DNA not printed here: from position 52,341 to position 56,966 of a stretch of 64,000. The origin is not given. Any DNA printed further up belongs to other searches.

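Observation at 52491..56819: Giant helicase-nuclease homolog with substituted catalytic motifs, placed at the head of the rapZ-yvcK-whiA cluster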

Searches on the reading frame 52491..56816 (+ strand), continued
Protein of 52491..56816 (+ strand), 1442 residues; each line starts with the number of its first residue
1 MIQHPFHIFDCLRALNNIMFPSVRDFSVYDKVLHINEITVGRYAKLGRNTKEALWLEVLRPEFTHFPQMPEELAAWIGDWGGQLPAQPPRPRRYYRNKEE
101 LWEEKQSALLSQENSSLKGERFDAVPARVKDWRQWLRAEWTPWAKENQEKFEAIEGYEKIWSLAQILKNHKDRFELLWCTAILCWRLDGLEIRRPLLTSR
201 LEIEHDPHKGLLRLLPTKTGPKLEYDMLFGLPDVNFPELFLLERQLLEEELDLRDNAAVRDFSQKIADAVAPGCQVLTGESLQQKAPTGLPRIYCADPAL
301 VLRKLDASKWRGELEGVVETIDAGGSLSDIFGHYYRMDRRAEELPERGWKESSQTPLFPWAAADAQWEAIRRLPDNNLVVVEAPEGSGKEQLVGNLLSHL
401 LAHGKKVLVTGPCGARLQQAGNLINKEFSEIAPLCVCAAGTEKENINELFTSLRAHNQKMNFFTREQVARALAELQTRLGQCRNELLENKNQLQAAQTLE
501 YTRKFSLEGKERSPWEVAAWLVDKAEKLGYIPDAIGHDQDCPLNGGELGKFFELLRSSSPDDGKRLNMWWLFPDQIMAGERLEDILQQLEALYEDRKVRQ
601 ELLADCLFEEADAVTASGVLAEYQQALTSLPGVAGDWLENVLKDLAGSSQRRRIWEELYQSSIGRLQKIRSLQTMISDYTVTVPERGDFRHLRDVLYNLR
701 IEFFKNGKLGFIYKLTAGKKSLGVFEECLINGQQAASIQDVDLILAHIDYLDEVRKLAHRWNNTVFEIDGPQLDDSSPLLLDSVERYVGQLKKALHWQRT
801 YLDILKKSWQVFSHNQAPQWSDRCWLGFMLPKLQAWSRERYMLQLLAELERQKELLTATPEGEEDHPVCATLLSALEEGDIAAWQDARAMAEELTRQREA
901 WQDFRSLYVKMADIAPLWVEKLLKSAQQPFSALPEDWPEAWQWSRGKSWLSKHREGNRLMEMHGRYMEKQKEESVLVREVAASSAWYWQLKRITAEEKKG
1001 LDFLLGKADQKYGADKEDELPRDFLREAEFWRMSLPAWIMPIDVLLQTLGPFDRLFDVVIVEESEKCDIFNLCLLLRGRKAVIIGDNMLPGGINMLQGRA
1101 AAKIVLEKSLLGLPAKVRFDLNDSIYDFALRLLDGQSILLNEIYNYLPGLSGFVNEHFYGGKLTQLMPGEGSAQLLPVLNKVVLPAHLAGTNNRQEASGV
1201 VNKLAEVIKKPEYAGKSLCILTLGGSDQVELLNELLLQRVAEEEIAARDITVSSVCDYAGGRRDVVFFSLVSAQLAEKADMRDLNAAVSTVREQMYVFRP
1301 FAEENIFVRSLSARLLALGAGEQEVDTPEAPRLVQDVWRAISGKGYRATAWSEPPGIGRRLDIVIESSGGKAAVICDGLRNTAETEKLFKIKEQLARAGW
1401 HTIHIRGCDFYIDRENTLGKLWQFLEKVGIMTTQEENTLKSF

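Call 44: find_encoding_contigs(protein=P0005, flank=6000, max_places=1)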
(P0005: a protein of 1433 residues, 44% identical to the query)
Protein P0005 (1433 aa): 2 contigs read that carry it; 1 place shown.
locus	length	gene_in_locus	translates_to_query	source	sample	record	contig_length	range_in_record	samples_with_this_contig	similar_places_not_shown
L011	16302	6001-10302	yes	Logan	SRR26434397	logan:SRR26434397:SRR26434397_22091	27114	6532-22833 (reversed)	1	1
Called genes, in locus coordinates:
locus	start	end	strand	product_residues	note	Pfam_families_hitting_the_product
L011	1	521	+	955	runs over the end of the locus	PF00005:ABC_tran (faint), PF02463:SMC_N (faint), PF03193:RsgA_GTPase (faint), PF13191:AAA_16 (faint), PF13555:AAA_29 (faint), PF20720:nSTAND3 (faint), PF17760:UvrA_inter, PF17755:UvrA_DNA-bind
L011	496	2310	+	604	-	PF01541:GIY-YIG (weak), PF27096:UvrC_M, PF02151:UVR, PF22920:UvrC_RNaseH, PF08459:UvrC_RNaseH_dom, PF12826:HHH_2, PF14520:HHH_5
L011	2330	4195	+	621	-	PF06480:FtsH_ext, PF00004:AAA, PF23902:AAA_lid_PRS2_C (faint), PF17862:AAA_lid_3, PF01434:Peptidase_M41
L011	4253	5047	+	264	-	PF00702:Hydrolase, PF08282:Hydrolase_3, PF05116:S6PP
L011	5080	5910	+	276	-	PF00753:Lactamase_B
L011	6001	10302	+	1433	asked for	PF13086:AAA_11 (weak), PF13087:AAA_12 (faint), PF18741:MTES_1575 (weak)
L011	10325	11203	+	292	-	PF03668:RapZ-like_N, PF22740:PapZ_C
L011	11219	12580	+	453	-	PF01933:CofD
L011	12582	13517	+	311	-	PF10298:WhiA_N, PF14527:LAGLIDADG_WhiA, PF14528:LAGLIDADG_3, PF02650:HTH_WhiA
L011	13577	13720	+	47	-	PF13165:SCIFF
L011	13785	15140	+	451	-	PF04055:Radical_SAM, PF13353:Fer4_12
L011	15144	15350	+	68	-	PF00403:HMA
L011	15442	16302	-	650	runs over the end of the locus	PF22673:MCP-like_PDC_1, PF00990:GGDEF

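Call 45: find_encoding_contigs(protein=P0006, flank=6000, max_places=1)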
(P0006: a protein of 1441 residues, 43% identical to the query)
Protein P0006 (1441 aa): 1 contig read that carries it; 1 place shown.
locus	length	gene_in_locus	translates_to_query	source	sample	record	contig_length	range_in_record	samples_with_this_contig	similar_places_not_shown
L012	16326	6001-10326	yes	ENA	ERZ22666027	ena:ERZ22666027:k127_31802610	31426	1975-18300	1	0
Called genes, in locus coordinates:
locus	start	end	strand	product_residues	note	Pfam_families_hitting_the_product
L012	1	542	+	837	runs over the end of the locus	?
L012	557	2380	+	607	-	PF01541:GIY-YIG, PF27096:UvrC_M, PF02151:UVR, PF22920:UvrC_RNaseH, PF08459:UvrC_RNaseH_dom, PF12826:HHH_2, PF14520:HHH_5 (weak)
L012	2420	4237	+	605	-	PF06480:FtsH_ext, PF00004:AAA, PF07728:AAA_5 (faint), PF17862:AAA_lid_3, PF01434:Peptidase_M41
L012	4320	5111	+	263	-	PF00702:Hydrolase (faint), PF05116:S6PP (weak), PF08282:Hydrolase_3, PF12710:HAD (faint), PF05116:S6PP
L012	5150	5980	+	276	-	PF00753:Lactamase_B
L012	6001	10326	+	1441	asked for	PF18741:MTES_1575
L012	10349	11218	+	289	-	PF03668:RapZ-like_N, PF22740:PapZ_C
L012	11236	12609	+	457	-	PF01933:CofD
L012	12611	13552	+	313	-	PF10298:WhiA_N, PF14527:LAGLIDADG_WhiA, PF14528:LAGLIDADG_3 (weak), PF02650:HTH_WhiA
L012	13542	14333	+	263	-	PF01522:Polysacc_deac_1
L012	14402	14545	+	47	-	PF13165:SCIFF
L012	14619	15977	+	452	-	PF04055:Radical_SAM, PF13353:Fer4_12, PF13186:SPASM (faint)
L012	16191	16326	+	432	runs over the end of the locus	PF08984:DUF1858, PF13343:SBP_bac_6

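Call 46: find_encoding_contigs(protein=P0008, flank=6000, max_places=1)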
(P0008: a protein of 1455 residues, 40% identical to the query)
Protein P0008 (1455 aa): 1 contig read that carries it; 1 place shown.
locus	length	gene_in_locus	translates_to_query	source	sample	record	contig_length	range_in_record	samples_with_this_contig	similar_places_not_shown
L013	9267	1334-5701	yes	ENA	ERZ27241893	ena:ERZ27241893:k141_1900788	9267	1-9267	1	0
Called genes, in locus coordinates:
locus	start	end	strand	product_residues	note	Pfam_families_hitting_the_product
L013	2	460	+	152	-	?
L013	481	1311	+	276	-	PF00753:Lactamase_B, PF12706:Lactamase_B_2 (weak)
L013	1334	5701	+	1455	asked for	PF13087:AAA_12 (weak), PF18741:MTES_1575 (weak)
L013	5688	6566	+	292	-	PF03668:RapZ-like_N, PF22740:PapZ_C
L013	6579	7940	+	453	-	PF01933:CofD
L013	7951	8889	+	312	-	PF10298:WhiA_N, PF14528:LAGLIDADG_3 (faint), PF14527:LAGLIDADG_WhiA, PF02650:HTH_WhiA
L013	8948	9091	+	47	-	PF13165:SCIFF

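Call 52: predict_structure(alignment_id=A3)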
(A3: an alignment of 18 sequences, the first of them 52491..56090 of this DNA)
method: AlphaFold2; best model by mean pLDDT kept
length: 1200 residues; sequences in the alignment: 18
mean_pLDDT: 80.4   pTM: 0.56
mean pLDDT of the five models: 80.4, 78.0, 76.9, 75.3, 73.4
residues with pLDDT >= 90: 236; 70-90: 762; 50-70: 146; < 50: 56
segments of 3 or more residues with pLDDT < 50: 1-4, 95-118, 1013-1023, 1142-1146, 1170-1179
pLDDT, mean of each block of 10 residues (from residue 1): 61 84 64 80 76 79 84 74 74 50 32 39 78 88 88 89 86 83 83 85 86 79 77 80 76 85 91 84 77 87 80 80 77 68 63 83 84 89 81 93 92 87 91 82 69 86 87 94 93 86 84 90 91 88 88 84 82 85 88 85 86 85 88 72 87 91 91 89 79 86 80 75 85 87 91 91 88 84 89 90 88 86 87 90 88 83 82 88 88 86 88 90 80 85 92 81 91 93 93 80 72 47 49 78 73 76 89 88 81 58 81 75 85 69 54 73 62 44 58 60
secondary structure, 60 per line:
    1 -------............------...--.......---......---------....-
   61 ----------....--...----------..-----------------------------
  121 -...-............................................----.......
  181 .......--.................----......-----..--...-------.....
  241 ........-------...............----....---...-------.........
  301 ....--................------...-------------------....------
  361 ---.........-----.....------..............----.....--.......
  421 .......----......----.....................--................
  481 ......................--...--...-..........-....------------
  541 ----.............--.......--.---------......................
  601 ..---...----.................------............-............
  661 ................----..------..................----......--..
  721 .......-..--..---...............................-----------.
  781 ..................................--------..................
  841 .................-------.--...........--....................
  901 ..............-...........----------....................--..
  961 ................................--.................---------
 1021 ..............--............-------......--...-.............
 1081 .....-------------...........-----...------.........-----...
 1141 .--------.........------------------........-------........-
elements in order (helices of 4 or more, strands of 3 or more residues): H8-19 E31-34 E44-46 E56-59 H71-74 E77-79 H126-169 E174-187 E190-206 E211-216 H236-248 H256-270 E275-278 E292-304 H307-322 H351-354 H364-372 E378-382 H389-402 E407-411 H414-427 E435-437 H442-462 H465-502 E505-507 E510-512 H514-523 H525-528 H545-557 H560-566 H579-602 E606-608 H613-629 H636-647 H649-676 H689-706 H711-716 H719-727 H738-768 H780-811 E812-814 H823-857 H868-878 H881-914 H916-926 H937-956 H959-992 H995-1011 H1021-1034 E1037-1041 H1042-1048 E1056-1061 H1069-1077 E1078-1085 H1099-1109 H1125-1132 E1138-1141 H1150-1158 H1177-1180 E1181-1184 H1192-1199

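Call 54: fold_search(model_id=the predicted structure, library=pdb)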
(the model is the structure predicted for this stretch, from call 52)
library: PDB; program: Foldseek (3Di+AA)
matches with E <= 10: 415; with E <= 0.001: 0
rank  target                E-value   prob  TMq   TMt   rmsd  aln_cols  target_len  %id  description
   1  7zr1_C                1.6e-03  0.41  0.06  0.08  74.5       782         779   12  Chaetomium thermophilum Mre11-Rad50-Nbs1 complex bound to ATPyS (composite structure) (released 2023-01-11)
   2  9y6s_6z               1.9e-03  0.16  0.06  0.03  59.4       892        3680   12  96-nm repeat of the Leishmania tarentolae doublet microtubule (released 2025-12-17)
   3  9gm6_B                6.3e-03  0.15  0.07  0.07  48.1      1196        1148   10  MukBEF in a nucleotide-bound state with open neck gate (heads core) (released 2025-03-26)
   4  7zr1_D                9.3e-03  0.44  0.08  0.12  73.6       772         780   12  Chaetomium thermophilum Mre11-Rad50-Nbs1 complex bound to ATPyS (composite structure) (released 2023-01-11)
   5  8i4x_B                9.3e-03  0.11  0.06  0.06  96.5      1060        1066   11  Cryo-EM structure of 5-subunit Smc5/6 (released 2024-06-26)
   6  8glv_Kg               1.3e-02  0.11  0.06  0.03  57.3      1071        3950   11  96-nm repeat unit of doublet microtubules from Chlamydomonas reinhardtii flagella (released 2023-05-31)
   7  9qe0_A                1.4e-02  0.15  0.08  0.07  67.9      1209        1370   11  Neobacillus vireti Wadjet-II JetABC dimer (released 2025-06-25)
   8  6h2x                  1.5e-02  0.38  0.05  0.14  48.9       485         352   11  MukB coiled-coil elbow from E. coli (released 2019-03-06)
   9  8ftm_B                1.6e-02  0.85  0.09  0.14  24.3       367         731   14  Setx-ssRNA-ADP-SO4 complex (released 2023-10-25)
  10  8ftm_A                2.0e-02  0.89  0.09  0.14  25.9       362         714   14  Setx-ssRNA-ADP-SO4 complex (released 2023-10-25)
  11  9qe0_B                2.8e-02  0.10  0.06  0.05  62.9      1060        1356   10  Neobacillus vireti Wadjet-II JetABC dimer (released 2025-06-25)
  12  6yvu_B                3.0e-02  0.12  0.08  0.08  73.8      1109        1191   10  Condensin complex from S.cerevisiae ATP-free apo non-engaged state (released 2020-07-15)
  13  4cej_A                3.5e-02  0.21  0.05  0.06  32.5       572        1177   13  Crystal structure of AddAB-DNA-ADPNP complex at 3 Angstrom resolution (released 2014-03-12)
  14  9qxx_B                3.5e-02  0.13  0.06  0.08  52.7       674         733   13  JetABC DNA loaded state dimer (released 2025-10-01)
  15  7qcd_B                3.9e-02  0.08  0.05  0.06  101.2       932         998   10  CryoEM structure of the Smc5/6-holocomplex (composite structure) (released 2022-09-21)
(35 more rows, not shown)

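Call 89: search_protein_families(library=phrogs, proteins=[window:52491-56816:+], max_evalue=0.001)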
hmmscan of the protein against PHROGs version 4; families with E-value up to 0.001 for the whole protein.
window:52491-56816:+ (1442 aa): 1 family
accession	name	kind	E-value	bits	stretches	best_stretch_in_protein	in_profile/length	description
phrog_25411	-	unknown function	5.1e-09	36.3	1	1055-1274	353-565/627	-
